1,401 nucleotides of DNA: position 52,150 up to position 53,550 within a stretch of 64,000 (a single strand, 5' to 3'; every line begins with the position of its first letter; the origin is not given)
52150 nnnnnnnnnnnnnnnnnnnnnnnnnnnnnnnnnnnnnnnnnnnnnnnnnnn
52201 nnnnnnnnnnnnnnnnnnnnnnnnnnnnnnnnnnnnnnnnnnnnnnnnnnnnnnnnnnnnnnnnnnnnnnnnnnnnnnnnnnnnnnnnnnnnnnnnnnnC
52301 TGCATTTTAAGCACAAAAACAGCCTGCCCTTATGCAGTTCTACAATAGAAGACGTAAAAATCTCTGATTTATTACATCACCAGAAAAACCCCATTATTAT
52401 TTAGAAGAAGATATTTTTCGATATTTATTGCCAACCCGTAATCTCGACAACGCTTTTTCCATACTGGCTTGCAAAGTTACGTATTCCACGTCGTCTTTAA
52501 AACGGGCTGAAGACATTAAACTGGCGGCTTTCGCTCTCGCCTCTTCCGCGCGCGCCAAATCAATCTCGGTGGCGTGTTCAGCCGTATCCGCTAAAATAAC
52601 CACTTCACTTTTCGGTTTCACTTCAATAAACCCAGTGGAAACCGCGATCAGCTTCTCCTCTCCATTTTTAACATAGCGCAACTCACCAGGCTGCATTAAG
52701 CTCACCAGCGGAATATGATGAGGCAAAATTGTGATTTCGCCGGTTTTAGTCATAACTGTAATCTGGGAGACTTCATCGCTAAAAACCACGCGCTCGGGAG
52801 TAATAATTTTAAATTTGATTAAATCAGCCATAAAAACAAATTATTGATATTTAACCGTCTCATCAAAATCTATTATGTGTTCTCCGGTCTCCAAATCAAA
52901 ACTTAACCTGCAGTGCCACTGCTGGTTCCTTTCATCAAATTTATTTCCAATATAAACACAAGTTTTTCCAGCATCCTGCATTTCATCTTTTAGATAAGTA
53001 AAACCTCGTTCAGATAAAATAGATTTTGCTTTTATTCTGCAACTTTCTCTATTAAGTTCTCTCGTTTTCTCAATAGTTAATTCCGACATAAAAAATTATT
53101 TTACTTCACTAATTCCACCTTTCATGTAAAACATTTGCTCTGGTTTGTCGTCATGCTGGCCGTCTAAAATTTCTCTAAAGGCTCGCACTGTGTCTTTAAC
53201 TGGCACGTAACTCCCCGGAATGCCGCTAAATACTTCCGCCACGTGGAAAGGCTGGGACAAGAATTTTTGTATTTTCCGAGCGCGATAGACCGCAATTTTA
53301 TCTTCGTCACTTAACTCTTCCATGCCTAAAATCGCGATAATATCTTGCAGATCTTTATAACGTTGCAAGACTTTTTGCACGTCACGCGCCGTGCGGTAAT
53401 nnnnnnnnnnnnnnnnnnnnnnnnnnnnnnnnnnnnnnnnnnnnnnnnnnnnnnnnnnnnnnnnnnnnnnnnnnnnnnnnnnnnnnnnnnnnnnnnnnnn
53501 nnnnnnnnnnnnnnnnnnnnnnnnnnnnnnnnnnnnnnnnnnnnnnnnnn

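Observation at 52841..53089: AT-rich 82-aa ORF wedged between atpD (beta) and atpC (epsilon)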

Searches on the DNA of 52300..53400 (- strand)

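Call 55: search_rna_families(source=window, start=52300, end=53400, threshold=evalue, max_evalue=1)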
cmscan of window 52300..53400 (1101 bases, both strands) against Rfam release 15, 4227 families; matches with E-value up to 1: 1.
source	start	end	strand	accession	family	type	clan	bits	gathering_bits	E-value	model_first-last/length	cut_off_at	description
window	52760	52843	-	RF02280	TtnuCD3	Gene; snRNA; snoRNA; CD-box;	-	26.5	70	0.31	1-72/72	no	Tetrahymena snoRNA TtnuCD3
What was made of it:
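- On Structured RNA element: The only Rfam match is a snoRNA model at 26.5 bits against a gathering score of 70, E 0.31 (call 55).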

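Call 85: search_dna_similar(query=window:52832-53095:-, collection=phages, mode=distant, max_evalue=0.01, max_rows=5)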
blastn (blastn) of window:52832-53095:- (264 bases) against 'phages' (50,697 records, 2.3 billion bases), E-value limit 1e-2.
No match.

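Call 86: search_dna_similar(query=window:52832-53095:-, collection=plasmids, mode=distant, max_evalue=0.01, max_rows=5)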
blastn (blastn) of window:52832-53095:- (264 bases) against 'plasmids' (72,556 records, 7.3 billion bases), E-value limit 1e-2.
No match.

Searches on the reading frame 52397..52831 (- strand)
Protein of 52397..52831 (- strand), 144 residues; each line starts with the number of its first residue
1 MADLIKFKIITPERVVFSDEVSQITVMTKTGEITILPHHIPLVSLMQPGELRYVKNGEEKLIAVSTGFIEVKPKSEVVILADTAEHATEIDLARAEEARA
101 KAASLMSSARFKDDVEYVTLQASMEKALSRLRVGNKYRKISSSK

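Call 5: search_protein_families(library=pfam, proteins=[window:52397-52831:-], max_evalue=1)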
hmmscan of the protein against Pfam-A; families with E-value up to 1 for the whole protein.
window:52397-52831:- (144 aa): 3 families
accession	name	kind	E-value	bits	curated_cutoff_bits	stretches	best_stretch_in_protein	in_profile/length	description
PF02823.21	ATP-synt_DE_N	-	2e-26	92.2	27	1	5-84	1-80/80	ATP synthase, Delta/Epsilon chain, beta-sandwich domain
PF00401.25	ATP-synt_DE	-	5.4e-08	33.3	24.6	1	89-133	2-45/47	ATP synthase, Delta/Epsilon chain, long alpha-helix domain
PF00936.24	BMC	-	0.0083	16.5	24.5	1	66-118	2-50/75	BMC domain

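Call 30: find_related_loci(query=window:52397-52831:-, collection=metagenome_contigs, flank=4000)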
Query window:52397-52831:- (144 aa) in metagenome_contigs; peptide patterns used: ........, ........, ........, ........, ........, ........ (x = any residue, [..] = any of these).
214 stretches matched a pattern; 8 encode a relative of the query (tblastn E <= 1e-3); 8 distinct loci.
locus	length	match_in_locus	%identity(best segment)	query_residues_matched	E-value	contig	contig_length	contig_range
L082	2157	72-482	67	4-140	1e-64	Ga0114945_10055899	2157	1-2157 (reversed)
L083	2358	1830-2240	64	4-140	3e-60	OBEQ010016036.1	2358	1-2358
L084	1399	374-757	45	5-133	1e-30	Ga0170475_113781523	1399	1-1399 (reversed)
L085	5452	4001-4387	38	5-137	4e-26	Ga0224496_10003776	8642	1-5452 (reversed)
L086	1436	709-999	44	5-102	1e-22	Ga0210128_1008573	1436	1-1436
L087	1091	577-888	46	2-106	1e-22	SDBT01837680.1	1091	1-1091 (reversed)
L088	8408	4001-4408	37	1-137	8e-22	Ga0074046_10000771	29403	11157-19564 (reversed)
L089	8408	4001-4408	37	1-137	8e-22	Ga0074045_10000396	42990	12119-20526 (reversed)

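Call 31: find_homologous_proteins(query=window:52397-52831:-, max_evalue=1e-20)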
Query window:52397-52831:- (144 aa): 1274 proteins with E <= 1e-20 among 1353 candidates; the best 120 are listed.
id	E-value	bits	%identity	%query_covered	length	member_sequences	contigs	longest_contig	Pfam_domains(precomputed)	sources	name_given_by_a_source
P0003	9.3e-83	292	100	100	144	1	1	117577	PF02823.22,PF00401.26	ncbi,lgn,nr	ncbi:MAG: F0F1 ATP synthase subunit epsilon [Candidatus Magasanikbacteria bacterium]|nr:F0F1 ATP syn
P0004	3.4e-59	216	76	94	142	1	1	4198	PF02823.22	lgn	-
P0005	3.3e-57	210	75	93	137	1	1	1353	PF02823.22,PF00401.26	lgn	-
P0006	1.6e-55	204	71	94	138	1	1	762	PF02823.22,PF00401.26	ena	-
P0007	1.8e-54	201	67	96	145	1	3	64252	PF02823.22,PF00401.26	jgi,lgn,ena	-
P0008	1.7e-53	198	68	94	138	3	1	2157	PF02823.22,PF00401.26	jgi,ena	-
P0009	1.8e-53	198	71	94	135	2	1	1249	PF02823.22,PF00401.26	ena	-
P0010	2.4e-53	197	67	96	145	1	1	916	PF02823.22,PF00401.26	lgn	-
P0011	5.4e-53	196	67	94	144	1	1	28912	PF02823.22,PF00401.26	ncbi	-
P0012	7.1e-53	196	66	94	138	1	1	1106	PF02823.22,PF00401.26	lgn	-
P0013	2.1e-52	194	67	94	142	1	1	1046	PF02823.22,PF00401.26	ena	-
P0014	2.8e-52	194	66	94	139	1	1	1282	PF02823.22,PF00401.26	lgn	-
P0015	8.5e-52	192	68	93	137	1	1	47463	PF02823.22,PF00401.26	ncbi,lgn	-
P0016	1.1e-51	192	62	98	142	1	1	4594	PF02823.22,PF00401.26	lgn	-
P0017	1.1e-51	192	67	93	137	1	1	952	PF02823.22,PF00401.26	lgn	-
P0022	2.5e-51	191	68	94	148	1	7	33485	PF02823.22,PF00401.26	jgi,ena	-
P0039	2.1e-50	188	73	86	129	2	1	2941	PF02823.22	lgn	-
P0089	1.5e-47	179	78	78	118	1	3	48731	PF02823.22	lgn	-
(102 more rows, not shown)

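Call 32: find_encoding_contigs(protein=P0004, flank=4000, max_places=2)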
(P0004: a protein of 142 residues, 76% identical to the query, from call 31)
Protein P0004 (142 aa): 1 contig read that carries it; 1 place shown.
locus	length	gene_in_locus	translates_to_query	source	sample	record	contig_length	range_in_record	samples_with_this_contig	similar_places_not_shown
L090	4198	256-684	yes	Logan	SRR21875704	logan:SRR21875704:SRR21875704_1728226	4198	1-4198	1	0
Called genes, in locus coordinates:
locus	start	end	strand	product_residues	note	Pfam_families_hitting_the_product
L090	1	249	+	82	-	?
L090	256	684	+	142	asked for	PF02823:ATP-synt_DE_N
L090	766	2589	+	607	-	PF13191:AAA_16 (faint), PF00664:ABC_membrane, PF00005:ABC_tran, PF02463:SMC_N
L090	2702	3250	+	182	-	-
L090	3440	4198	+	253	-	?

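Call 33: find_encoding_contigs(protein=P0089, flank=6000, max_places=3)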
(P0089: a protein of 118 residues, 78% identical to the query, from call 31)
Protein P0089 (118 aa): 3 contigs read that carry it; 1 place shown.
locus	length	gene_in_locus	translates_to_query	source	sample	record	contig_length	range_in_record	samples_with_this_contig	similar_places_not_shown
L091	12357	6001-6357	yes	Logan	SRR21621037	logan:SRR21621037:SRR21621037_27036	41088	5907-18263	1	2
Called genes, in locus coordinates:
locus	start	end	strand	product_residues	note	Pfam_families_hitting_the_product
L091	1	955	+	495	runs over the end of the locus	PF02874:ATP-synt_ab_N, PF00006:ATP-synt_ab, PF00306:ATP-synt_ab_C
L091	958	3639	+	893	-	PF00690:Cation_ATPase_N, PF00122:E1-E2_ATPase, PF00702:Hydrolase, PF13246:Cation_ATPase, PF08282:Hydrolase_3 (faint), PF00689:Cation_ATPase_C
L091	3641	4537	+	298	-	PF00231:ATP-synt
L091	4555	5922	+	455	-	PF02874:ATP-synt_ab_N, PF00006:ATP-synt_ab, PF22919:ATP-synt_VA_C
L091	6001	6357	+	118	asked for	PF02823:ATP-synt_DE_N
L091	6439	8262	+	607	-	PF00664:ABC_membrane, PF00005:ABC_tran, PF02463:SMC_N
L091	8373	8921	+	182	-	-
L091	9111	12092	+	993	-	PF00580:UvrD-helicase, PF01443:Viral_helicase1 (faint), PF13245:AAA_19, PF13604:AAA_30 (faint), PF13361:UvrD_C, PF13538:UvrD_C_2 (faint), PF12705:PDDEXK_1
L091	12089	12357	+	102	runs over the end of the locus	PF05258:DciA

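Call 34: find_encoding_contigs(protein=P0039, flank=4000, max_places=2)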
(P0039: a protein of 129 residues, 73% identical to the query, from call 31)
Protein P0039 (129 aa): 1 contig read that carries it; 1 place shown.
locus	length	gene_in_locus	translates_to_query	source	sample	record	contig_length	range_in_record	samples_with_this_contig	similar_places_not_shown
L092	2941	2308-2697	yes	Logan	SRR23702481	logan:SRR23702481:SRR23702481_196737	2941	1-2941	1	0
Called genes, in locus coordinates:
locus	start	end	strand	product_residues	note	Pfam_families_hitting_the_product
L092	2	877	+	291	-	?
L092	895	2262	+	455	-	PF02874:ATP-synt_ab_N, PF00006:ATP-synt_ab, PF22919:ATP-synt_VA_C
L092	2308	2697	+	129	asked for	PF02823:ATP-synt_DE_N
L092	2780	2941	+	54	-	?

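Call 35: find_encoding_contigs(protein=P0005, flank=4000, max_places=2)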
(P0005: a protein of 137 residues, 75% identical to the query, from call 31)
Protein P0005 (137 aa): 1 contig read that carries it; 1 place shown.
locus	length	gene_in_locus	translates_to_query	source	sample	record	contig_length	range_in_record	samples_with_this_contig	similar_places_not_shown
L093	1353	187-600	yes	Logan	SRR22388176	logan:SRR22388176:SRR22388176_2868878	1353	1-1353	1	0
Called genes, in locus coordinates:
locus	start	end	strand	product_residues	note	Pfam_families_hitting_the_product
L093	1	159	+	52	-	?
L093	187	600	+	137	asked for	PF02823:ATP-synt_DE_N, PF00401:ATP-synt_DE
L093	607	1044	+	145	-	-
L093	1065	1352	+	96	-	?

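Call 59: search_protein_families(library=pfam, proteins=[L093:1-159:+, L093:607-1044:+, L091:8373-8921:+], max_evalue=0.01)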
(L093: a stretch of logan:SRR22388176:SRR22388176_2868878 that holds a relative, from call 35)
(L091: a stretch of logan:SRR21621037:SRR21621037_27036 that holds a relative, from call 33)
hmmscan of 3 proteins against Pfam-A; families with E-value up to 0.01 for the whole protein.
L093:1-159:+ (52 aa): 1 family
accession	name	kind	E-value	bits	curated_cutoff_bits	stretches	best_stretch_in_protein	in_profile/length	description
PF05635.17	23S_rRNA_IVP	-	0.00024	21.7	33.8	1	2-40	67-105/106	23S rRNA-intervening sequence protein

L093:607-1044:+ (145 aa): 0 families

L091:8373-8921:+ (182 aa): 1 family
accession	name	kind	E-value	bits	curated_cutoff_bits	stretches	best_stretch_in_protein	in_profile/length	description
PF01476.26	LysM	-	0.0077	16.6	20.9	0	111-129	1-19/43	LysM domain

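Call 60: find_encoding_contigs(protein=P0007, flank=3000, max_places=1)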
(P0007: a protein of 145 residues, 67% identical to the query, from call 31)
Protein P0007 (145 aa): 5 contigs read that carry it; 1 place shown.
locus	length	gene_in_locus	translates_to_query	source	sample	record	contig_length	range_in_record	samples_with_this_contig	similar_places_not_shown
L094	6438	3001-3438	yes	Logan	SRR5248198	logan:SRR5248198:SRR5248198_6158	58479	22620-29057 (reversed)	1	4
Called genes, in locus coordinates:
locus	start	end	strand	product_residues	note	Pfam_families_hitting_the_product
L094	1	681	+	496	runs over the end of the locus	PF02874:ATP-synt_ab_N, PF00006:ATP-synt_ab, PF00306:ATP-synt_ab_C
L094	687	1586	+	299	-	PF00231:ATP-synt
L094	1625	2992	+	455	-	PF02874:ATP-synt_ab_N, PF00006:ATP-synt_ab, PF22919:ATP-synt_VA_C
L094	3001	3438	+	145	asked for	PF02823:ATP-synt_DE_N, PF00401:ATP-synt_DE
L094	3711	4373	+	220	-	PF00730:HhH-GPD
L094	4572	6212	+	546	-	PF00664:ABC_membrane, PF00005:ABC_tran, PF02463:SMC_N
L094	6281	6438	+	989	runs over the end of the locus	PF00580:UvrD-helicase, PF01443:Viral_helicase1 (faint), PF13245:AAA_19, PF13604:AAA_30 (faint), PF13361:UvrD_C, PF13538:UvrD_C_2 (faint), PF12705:PDDEXK_1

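Call 61: find_encoding_contigs(protein=P0015, flank=3000, max_places=1)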
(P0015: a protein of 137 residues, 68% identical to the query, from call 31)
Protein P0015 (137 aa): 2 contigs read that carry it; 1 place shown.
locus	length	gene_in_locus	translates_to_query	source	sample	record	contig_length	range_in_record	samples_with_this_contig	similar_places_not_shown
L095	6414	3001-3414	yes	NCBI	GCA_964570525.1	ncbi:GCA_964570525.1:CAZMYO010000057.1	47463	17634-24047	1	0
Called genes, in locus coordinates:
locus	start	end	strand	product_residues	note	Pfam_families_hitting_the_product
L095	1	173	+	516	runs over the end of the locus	PF02874:ATP-synt_ab_N, PF00006:ATP-synt_ab, PF00306:ATP-synt_ab_C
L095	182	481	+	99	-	-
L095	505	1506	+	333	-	PF00231:ATP-synt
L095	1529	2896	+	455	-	PF02874:ATP-synt_ab_N, PF00006:ATP-synt_ab, PF22919:ATP-synt_VA_C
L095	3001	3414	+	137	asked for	PF02823:ATP-synt_DE_N, PF00401:ATP-synt_DE (weak)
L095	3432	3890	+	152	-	-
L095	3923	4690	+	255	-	PF00730:HhH-GPD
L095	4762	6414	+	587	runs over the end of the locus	PF00664:ABC_membrane, PF00005:ABC_tran, PF13304:AAA_21 (faint), PF02463:SMC_N (weak)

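Call 62: find_encoding_contigs(protein=P0022, flank=3000, max_places=1)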
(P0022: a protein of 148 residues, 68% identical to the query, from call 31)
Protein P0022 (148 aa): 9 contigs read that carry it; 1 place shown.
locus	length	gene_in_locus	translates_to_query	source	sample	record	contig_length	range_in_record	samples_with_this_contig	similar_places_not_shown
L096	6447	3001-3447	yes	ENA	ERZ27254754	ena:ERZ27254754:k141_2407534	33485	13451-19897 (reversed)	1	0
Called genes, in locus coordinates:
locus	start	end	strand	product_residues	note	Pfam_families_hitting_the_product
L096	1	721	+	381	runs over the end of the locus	PF00231:ATP-synt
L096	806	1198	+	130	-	PF05635:23S_rRNA_IVP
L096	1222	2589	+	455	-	PF02874:ATP-synt_ab_N, PF00006:ATP-synt_ab, PF22919:ATP-synt_VA_C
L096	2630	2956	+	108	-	PF05635:23S_rRNA_IVP, PF22296:bAvd (weak)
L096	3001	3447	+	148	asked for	PF02823:ATP-synt_DE_N, PF00401:ATP-synt_DE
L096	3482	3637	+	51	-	-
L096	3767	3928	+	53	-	-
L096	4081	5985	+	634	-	PF00664:ABC_membrane, PF03193:RsgA_GTPase (faint), PF00005:ABC_tran, PF02463:SMC_N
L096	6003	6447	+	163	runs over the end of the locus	PF10646:Germane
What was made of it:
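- Closest known: Small '23S rRNA intervening-sequence' type ORFs. Same: They are single small ORFs, on the same strand, with no obvious mobility genes (calls 59, 62).
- The same junction carries plainly unrelated genes in other lineages, including a nuclease and a 23S_rRNA_IVP protein (calls 59, 62).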

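Call 63: find_encoding_contigs(protein=P0011, flank=3000, max_places=1)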
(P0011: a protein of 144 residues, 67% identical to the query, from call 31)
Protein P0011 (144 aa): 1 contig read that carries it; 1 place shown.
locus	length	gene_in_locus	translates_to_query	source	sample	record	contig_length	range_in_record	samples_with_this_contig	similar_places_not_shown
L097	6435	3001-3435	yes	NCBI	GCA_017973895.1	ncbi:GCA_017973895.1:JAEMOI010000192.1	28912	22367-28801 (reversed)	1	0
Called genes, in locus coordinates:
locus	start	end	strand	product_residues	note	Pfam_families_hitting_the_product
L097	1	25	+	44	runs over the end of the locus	?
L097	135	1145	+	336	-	PF00231:ATP-synt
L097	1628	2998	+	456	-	PF02874:ATP-synt_ab_N, PF00006:ATP-synt_ab, PF22919:ATP-synt_VA_C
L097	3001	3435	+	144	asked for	PF02823:ATP-synt_DE_N, PF00401:ATP-synt_DE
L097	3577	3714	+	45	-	-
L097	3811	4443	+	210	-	PF00730:HhH-GPD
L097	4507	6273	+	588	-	PF00664:ABC_membrane, PF00005:ABC_tran, PF02463:SMC_N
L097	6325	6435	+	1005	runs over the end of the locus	PF00580:UvrD-helicase, PF13245:AAA_19, PF13604:AAA_30 (faint), PF13361:UvrD_C, PF13538:UvrD_C_2 (faint), PF01930:Cas_Cas4 (faint), PF12705:PDDEXK_1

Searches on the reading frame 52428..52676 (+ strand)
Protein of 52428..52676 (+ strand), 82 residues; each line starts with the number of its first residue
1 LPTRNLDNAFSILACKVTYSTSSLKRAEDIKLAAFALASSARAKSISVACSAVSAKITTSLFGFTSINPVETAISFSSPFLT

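Call 84: predict_structure(protein=window:52428-52676:+)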
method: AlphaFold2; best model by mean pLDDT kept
length: 82 residues; sequences in the alignment: 1
mean_pLDDT: 44.8   pTM: 0.25
mean pLDDT of the five models: 44.8, 39.8, 38.6, 36.8, 36.1
residues with pLDDT >= 90: 0; 70-90: 0; 50-70: 13; < 50: 69
segments of 3 or more residues with pLDDT < 50: 1-9, 22-24, 26-30, 39-82
pLDDT, mean of each block of 10 residues (from residue 1): 45 50 47 50 45 43 40 39 31
secondary structure, 60 per line:
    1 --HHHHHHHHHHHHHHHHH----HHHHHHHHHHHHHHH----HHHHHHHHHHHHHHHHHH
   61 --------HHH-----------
elements in order: H3-19 H24-38 H43-60
